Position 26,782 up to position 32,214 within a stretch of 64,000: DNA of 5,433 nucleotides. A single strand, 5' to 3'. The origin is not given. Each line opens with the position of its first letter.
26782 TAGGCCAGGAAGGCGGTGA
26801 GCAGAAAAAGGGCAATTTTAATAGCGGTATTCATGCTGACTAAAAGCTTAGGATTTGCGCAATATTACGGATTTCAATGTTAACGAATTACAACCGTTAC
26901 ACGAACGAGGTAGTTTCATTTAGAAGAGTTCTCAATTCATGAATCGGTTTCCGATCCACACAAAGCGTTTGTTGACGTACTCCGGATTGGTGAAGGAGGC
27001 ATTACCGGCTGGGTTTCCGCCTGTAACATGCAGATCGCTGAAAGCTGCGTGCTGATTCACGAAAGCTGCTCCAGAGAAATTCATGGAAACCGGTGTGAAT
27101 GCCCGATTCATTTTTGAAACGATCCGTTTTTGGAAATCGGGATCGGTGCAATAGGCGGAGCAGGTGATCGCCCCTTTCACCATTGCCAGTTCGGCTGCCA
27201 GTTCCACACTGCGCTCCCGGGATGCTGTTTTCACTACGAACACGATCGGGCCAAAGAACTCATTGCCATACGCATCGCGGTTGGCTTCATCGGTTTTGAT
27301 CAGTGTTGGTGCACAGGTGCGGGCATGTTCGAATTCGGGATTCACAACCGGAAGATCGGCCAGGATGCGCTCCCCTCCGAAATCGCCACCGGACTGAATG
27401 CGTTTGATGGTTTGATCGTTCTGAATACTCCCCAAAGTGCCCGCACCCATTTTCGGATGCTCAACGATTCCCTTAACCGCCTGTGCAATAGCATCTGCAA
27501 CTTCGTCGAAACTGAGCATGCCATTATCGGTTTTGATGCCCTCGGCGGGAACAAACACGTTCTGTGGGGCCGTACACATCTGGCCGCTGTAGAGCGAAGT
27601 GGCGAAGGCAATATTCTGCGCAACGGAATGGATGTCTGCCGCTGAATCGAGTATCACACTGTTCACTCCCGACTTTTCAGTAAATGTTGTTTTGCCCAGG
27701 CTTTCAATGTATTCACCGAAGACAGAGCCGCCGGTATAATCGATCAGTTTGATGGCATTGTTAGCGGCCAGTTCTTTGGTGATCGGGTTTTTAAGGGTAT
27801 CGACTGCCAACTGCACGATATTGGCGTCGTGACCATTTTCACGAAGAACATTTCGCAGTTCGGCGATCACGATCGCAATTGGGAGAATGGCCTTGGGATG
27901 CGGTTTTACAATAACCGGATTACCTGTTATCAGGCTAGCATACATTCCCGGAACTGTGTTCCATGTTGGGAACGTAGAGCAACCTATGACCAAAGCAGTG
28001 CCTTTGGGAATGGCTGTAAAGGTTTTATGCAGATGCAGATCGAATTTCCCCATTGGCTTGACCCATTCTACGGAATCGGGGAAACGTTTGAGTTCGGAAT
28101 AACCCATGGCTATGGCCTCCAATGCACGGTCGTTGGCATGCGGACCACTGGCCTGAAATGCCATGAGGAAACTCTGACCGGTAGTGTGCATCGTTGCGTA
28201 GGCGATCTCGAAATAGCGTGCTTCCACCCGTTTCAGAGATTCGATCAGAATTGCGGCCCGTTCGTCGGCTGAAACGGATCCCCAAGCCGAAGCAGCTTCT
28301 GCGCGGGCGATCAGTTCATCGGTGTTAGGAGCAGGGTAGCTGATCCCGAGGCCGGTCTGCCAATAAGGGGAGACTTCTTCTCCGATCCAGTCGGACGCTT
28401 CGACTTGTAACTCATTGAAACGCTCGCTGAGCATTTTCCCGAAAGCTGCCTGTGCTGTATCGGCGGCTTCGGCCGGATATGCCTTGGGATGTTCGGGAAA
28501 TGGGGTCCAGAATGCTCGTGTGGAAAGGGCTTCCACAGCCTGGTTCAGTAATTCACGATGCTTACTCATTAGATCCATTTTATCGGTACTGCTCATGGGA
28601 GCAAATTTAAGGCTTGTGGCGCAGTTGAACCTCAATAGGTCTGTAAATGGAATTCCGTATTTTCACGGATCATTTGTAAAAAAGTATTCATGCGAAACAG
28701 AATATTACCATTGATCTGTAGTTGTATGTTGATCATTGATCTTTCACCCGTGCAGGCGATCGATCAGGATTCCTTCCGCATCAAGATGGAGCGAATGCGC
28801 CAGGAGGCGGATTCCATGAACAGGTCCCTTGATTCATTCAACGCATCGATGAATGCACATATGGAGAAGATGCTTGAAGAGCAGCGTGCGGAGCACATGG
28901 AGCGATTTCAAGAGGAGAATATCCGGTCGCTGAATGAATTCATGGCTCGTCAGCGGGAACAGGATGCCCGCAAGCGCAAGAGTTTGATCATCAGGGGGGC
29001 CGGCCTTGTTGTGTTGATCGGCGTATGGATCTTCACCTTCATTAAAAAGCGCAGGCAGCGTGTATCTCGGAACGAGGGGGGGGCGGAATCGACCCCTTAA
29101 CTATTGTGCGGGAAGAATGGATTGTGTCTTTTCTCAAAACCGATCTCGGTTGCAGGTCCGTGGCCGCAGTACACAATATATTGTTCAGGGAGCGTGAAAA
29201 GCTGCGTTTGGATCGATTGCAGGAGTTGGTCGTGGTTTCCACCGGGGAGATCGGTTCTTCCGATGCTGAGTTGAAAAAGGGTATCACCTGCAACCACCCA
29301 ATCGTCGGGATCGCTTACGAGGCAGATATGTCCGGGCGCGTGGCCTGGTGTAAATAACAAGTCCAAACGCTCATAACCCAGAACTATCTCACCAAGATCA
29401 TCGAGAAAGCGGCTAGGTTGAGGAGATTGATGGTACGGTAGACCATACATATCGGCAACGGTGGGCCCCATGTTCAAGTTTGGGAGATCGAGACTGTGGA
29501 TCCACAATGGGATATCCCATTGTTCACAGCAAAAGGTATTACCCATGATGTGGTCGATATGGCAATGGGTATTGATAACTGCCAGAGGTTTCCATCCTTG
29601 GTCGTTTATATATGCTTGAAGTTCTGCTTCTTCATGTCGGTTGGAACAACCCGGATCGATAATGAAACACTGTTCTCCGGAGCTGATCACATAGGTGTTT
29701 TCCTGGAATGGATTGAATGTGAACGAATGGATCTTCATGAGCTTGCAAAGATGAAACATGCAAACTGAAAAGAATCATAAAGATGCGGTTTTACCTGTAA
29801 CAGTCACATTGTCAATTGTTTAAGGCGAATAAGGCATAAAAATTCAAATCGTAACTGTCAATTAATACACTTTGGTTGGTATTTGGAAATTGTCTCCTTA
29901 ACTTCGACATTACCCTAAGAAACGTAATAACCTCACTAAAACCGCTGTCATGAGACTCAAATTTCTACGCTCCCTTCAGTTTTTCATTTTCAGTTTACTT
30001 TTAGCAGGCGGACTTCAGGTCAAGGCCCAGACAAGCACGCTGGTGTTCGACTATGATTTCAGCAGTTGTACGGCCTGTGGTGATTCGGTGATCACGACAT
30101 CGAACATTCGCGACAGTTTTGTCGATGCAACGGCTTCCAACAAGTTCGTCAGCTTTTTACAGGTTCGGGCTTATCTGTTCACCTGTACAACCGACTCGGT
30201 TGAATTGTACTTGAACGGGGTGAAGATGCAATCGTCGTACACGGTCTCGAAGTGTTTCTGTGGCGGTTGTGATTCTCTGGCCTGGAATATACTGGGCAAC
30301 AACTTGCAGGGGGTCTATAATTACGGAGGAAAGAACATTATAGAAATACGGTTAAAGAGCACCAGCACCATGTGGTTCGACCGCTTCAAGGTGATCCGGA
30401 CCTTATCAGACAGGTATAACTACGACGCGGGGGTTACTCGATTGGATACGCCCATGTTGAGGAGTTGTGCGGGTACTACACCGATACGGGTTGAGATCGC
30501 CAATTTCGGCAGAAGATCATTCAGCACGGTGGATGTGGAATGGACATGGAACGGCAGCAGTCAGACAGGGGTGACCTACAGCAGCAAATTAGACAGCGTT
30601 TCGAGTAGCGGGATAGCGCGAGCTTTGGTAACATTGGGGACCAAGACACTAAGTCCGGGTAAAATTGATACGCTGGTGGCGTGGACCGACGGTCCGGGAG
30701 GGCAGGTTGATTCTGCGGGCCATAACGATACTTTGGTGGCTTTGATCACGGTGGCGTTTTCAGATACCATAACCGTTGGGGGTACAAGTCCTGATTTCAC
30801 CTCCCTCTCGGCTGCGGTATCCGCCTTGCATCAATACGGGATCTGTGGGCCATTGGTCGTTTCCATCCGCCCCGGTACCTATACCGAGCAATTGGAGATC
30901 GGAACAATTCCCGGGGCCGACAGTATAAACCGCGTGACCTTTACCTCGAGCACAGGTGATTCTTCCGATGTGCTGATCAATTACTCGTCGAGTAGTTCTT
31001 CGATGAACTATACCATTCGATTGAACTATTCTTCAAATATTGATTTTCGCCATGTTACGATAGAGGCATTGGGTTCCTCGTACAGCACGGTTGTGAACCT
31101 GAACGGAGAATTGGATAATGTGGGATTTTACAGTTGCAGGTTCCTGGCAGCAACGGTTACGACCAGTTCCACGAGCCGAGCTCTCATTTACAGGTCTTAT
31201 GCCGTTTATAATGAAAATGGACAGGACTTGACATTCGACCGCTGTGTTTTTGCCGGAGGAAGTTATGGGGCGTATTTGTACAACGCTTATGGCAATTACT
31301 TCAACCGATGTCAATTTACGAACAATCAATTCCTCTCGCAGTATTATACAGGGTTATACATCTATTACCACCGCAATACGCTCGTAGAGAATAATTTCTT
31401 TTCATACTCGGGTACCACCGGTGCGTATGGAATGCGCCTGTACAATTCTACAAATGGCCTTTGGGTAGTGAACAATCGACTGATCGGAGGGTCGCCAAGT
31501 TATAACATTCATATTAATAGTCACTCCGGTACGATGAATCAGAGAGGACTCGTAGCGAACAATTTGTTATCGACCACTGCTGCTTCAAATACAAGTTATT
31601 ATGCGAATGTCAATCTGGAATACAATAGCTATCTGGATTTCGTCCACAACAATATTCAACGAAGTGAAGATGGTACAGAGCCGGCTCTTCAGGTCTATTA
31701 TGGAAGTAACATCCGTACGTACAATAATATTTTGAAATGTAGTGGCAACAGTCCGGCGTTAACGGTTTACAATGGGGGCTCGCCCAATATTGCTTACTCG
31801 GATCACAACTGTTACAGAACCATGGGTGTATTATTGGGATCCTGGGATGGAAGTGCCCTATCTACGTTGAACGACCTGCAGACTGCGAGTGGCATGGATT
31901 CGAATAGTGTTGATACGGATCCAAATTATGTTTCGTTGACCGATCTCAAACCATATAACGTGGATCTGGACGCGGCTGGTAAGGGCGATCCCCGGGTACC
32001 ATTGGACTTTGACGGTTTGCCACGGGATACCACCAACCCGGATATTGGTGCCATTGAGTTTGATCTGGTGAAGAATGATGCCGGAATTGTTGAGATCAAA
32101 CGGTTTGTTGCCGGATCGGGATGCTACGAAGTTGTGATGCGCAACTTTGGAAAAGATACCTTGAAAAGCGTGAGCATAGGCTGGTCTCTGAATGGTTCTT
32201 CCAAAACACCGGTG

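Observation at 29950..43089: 4379-aa secreted mega-protein with no T9SS sorting domain in a T9SS organism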

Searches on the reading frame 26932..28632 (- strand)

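Call 8: search_protein_families(library=pfam, proteins=[window:26932-28632:-], max_evalue=0.01)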
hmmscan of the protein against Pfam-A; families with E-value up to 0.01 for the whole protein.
window:26932-28632:- (566 aa): 2 families
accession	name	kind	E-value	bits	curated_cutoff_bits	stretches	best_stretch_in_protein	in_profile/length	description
PF00171.27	Aldedh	-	5.8e-33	114.6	23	1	104-481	31-391/461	Aldehyde dehydrogenase family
PF05893.19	LuxC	-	0.00022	20.7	21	1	326-387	205-260/401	Acyl-CoA reductase (LuxC)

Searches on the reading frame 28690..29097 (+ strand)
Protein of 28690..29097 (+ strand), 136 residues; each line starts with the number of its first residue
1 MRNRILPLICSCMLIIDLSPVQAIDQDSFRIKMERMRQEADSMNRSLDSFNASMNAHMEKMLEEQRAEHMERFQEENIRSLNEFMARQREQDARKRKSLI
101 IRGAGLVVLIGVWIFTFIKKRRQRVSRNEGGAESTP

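Call 8: search_protein_families(library=pfam, proteins=[window:28690-29097:+], max_evalue=0.01)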
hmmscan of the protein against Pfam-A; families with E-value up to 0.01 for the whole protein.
window:28690-29097:+ (136 aa): 1 family
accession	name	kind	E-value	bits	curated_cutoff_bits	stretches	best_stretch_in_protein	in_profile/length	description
PF03382.20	DUF285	-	0.0081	16.3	25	0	32-78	52-100/120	Mycoplasma protein of unknown function, DUF285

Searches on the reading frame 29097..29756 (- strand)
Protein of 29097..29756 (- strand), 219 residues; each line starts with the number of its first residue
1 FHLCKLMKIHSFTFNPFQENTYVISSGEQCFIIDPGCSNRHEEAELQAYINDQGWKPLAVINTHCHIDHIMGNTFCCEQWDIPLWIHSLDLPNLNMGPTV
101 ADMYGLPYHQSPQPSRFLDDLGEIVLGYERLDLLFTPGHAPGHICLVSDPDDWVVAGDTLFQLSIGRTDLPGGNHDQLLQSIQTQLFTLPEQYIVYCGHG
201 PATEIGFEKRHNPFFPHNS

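Call 8: search_protein_families(library=pfam, proteins=[window:29097-29756:-], max_evalue=0.01)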
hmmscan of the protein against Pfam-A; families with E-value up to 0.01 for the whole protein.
window:29097-29756:- (219 aa): 2 families
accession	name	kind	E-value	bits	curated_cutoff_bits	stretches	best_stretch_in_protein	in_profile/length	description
PF00753.33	Lactamase_B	-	2.7e-33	116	22.7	1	16-199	3-196/196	Metallo-beta-lactamase superfamily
PF12706.13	Lactamase_B_2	-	0.0078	16.3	27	0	32-86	4-62/200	Beta-lactamase superfamily domain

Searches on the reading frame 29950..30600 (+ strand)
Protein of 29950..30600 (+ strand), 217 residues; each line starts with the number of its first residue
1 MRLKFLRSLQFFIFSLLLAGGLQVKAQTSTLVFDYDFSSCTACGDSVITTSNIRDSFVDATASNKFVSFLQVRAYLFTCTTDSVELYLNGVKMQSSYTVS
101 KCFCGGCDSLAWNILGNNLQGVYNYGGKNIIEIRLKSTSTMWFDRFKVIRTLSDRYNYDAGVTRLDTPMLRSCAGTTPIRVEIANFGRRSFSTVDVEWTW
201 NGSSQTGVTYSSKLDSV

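Call 10: search_protein_families(library=pfam, proteins=[window:29950-30600:+], max_evalue=10)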
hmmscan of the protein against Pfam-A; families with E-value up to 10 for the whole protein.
window:29950-30600:+ (217 aa): 0 families

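Call 11: search_protein_families(library=ncbifam, proteins=[window:29950-30600:+], max_evalue=10)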
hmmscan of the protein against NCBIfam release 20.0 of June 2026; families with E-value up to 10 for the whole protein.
window:29950-30600:+ (217 aa): 0 families

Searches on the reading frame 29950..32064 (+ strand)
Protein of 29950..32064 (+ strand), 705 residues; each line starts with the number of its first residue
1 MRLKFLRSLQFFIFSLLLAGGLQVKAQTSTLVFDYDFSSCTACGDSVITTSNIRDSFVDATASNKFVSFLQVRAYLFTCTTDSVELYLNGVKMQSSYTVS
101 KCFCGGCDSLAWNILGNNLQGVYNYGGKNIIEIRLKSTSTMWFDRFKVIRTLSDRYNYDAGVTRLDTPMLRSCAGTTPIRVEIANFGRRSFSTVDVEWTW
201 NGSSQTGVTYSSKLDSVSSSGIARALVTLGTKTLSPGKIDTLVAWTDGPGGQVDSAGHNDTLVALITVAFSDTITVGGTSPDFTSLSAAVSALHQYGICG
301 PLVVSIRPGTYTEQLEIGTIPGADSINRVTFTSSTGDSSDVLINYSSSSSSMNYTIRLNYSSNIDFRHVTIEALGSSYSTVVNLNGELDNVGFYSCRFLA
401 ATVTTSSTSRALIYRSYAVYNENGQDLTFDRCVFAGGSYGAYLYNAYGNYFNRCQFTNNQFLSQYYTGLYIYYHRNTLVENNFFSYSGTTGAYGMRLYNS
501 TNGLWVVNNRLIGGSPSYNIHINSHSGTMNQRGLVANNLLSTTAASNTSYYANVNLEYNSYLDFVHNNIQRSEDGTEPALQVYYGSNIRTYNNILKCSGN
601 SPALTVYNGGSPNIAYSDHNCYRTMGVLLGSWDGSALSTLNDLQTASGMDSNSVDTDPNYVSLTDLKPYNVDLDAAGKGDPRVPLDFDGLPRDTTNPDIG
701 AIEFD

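Call 23: find_homologous_proteins(query=window:29950-32064:+, max_evalue=0.001)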
Query window:29950-32064:+ (705 aa): 8 proteins with E <= 0.001 among 8000 candidates.
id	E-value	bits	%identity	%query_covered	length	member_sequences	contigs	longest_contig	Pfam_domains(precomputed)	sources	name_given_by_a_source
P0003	1.7e-50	191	28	82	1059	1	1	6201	PF00801.27,PF00629.31,PF18962.8,PF18911.7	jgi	jgi:PKD repeat protein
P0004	6.5e-44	169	30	61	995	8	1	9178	PF18962.8,PF19081.7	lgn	-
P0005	2.5e-43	167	29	77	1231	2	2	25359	PF00801.27,PF20009.5,PF18962.8,PF18911.7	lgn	-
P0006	9.0e-43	165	33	82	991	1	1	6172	PF13229.13,PF00801.27,PF00629.31,PF18962.8,PF18911.7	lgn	-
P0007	9.2e-43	165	32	63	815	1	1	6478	PF00801.27,PF18962.8,PF18911.7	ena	-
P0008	1.2e-27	115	30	58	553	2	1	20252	PF18962.8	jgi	-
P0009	8.9e-23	99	28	63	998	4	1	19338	PF18962.8,PF19081.7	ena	-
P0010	3.5e-20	91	29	61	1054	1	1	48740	PF19081.7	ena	-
